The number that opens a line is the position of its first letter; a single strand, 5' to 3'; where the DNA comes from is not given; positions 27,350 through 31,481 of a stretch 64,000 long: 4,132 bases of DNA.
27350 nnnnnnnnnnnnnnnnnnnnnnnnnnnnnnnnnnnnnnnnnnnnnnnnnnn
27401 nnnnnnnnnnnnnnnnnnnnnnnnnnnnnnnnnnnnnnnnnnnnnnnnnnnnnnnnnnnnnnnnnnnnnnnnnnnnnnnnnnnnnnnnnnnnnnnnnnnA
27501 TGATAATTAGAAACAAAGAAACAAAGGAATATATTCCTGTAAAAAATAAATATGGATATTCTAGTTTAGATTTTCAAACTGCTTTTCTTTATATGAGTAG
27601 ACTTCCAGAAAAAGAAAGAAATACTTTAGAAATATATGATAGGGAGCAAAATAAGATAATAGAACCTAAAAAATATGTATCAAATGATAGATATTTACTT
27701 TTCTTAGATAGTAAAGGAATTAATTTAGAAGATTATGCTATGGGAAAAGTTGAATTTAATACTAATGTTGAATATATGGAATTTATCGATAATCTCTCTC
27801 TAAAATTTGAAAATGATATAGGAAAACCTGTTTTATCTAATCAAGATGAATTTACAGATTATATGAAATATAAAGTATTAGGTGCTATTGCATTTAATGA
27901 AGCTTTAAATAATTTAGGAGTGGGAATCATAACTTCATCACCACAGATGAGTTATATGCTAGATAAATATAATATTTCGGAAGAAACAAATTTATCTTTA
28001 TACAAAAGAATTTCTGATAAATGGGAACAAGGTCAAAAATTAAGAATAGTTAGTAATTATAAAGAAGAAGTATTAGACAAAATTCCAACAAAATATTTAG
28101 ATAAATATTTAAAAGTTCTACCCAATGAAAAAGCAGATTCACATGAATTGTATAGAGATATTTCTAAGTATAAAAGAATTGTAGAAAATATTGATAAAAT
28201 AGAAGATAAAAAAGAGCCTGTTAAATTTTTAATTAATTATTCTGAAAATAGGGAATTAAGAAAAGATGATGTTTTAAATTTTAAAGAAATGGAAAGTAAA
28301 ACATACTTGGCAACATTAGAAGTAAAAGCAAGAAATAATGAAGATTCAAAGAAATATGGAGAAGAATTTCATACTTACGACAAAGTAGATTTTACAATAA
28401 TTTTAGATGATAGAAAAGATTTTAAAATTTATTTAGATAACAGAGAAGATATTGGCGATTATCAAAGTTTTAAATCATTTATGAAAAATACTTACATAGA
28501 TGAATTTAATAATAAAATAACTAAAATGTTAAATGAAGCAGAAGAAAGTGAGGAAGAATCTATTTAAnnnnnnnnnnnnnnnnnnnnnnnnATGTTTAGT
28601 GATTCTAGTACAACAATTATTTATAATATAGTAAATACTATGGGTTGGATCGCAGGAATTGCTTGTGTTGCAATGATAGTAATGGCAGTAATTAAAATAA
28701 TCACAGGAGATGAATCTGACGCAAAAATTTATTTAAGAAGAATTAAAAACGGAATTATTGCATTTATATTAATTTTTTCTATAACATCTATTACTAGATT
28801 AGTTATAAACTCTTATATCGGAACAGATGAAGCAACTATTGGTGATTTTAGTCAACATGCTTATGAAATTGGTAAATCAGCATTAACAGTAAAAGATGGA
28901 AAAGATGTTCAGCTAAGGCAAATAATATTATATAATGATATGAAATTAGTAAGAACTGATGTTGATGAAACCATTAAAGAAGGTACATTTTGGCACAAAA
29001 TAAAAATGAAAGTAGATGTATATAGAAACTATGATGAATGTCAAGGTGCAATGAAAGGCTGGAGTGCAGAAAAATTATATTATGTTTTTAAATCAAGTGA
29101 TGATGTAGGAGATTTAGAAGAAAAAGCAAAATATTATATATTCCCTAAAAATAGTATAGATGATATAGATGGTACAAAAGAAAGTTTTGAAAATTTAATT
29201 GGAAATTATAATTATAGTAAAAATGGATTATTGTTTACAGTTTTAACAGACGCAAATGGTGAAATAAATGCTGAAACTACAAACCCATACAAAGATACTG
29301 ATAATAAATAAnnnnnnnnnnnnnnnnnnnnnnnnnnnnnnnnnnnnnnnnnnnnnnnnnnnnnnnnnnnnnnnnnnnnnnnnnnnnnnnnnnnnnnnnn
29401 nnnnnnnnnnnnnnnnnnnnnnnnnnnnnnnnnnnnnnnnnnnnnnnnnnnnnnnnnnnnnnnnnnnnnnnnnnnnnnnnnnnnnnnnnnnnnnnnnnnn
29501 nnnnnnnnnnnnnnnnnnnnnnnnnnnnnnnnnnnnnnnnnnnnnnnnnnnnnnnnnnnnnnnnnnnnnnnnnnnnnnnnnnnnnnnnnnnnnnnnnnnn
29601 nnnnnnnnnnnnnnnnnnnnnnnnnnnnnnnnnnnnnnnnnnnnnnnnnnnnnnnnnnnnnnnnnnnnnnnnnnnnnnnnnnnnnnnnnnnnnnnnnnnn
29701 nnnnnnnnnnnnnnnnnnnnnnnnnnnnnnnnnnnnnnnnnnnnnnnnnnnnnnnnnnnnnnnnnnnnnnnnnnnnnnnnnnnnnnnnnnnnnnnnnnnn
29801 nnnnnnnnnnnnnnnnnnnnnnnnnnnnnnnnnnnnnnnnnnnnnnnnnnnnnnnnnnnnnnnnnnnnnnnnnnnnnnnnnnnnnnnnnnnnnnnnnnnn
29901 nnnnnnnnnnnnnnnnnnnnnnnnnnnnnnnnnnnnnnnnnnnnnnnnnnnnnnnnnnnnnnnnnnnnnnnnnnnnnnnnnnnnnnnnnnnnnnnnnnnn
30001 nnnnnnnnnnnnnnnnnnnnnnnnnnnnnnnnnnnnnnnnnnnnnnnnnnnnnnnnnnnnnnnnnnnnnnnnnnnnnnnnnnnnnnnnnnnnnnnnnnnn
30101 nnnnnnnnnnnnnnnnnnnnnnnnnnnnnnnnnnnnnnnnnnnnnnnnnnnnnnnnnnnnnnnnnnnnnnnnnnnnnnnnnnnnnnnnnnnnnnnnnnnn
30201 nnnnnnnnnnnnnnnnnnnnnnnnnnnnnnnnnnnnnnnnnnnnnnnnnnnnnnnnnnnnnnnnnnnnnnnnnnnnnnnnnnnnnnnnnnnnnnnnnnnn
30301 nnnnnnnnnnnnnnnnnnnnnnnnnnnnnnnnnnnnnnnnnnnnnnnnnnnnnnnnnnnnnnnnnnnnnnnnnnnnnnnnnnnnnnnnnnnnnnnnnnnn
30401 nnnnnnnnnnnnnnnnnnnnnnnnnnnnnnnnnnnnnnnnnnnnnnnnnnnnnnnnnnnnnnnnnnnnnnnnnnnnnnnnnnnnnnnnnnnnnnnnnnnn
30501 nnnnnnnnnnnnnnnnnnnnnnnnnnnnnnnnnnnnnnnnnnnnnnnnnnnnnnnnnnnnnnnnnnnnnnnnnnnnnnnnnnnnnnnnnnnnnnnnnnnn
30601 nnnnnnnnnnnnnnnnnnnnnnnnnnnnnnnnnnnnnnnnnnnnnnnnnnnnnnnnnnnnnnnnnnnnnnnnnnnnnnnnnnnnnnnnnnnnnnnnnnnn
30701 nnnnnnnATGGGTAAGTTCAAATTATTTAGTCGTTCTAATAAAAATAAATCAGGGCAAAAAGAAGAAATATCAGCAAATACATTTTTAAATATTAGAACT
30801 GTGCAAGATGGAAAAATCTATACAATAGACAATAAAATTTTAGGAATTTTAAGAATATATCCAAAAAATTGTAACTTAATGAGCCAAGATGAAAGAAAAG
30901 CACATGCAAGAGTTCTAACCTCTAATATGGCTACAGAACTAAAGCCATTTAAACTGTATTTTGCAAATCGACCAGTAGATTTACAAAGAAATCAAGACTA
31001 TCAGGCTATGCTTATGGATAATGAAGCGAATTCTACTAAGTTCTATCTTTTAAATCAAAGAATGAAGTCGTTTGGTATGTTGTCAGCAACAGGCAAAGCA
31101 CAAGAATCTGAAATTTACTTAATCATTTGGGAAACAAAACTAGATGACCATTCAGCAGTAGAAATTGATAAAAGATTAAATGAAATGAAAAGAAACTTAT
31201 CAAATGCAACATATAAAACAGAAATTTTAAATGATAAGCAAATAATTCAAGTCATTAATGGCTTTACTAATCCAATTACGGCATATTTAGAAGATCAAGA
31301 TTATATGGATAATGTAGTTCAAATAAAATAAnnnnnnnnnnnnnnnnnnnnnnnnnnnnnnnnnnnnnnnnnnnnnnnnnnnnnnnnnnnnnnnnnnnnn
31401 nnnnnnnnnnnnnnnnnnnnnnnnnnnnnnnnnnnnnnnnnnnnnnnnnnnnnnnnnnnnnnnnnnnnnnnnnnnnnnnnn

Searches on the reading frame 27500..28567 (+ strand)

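Call 62: search_protein_families(library=pfam, proteins=[window:27500-28567:+], max_evalue=0.001)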
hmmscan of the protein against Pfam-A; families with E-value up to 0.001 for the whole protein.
window:27500-28567:+ (355 aa): 1 family
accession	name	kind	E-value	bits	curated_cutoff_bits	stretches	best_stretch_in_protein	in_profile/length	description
PF18840.6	LPD25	-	8.6e-16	58.8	27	1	237-332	2-88/97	Large polyvalent protein associated domain 25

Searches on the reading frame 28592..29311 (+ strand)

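Call 118: search_protein_families(library=pfam, proteins=[window:28592-29311:+], max_evalue=0.01)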
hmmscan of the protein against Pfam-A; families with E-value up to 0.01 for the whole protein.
window:28592-29311:+ (239 aa): 1 family
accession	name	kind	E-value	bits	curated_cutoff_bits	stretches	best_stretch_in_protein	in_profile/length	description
PF18895.5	T4SS_pilin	-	1.3e-15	57.7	26.6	1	2-70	1-70/71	Type IV secretion system pilin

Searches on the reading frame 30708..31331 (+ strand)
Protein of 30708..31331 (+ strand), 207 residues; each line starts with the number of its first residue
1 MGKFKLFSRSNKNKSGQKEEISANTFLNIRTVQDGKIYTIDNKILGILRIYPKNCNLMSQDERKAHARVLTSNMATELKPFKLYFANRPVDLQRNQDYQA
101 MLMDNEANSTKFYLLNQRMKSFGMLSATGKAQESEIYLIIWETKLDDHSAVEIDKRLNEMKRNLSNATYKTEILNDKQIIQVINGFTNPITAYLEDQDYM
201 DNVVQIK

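Call 118: search_protein_families(library=pfam, proteins=[window:30708-31331:+], max_evalue=0.01)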
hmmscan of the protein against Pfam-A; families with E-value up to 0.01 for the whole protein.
window:30708-31331:+ (207 aa): 2 families
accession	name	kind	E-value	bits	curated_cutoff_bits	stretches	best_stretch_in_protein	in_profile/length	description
PF24208.1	Beta-tre_PLH30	-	0.0033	17.9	27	0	106-178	41-106/130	Endo-acting ulvan lyase beta-trefoil domain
PF14314.12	Methyltrans_Mon_2nd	-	0.0091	15.8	25.2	0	98-189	175-266/268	Virus-capping methyltransferase, MT domain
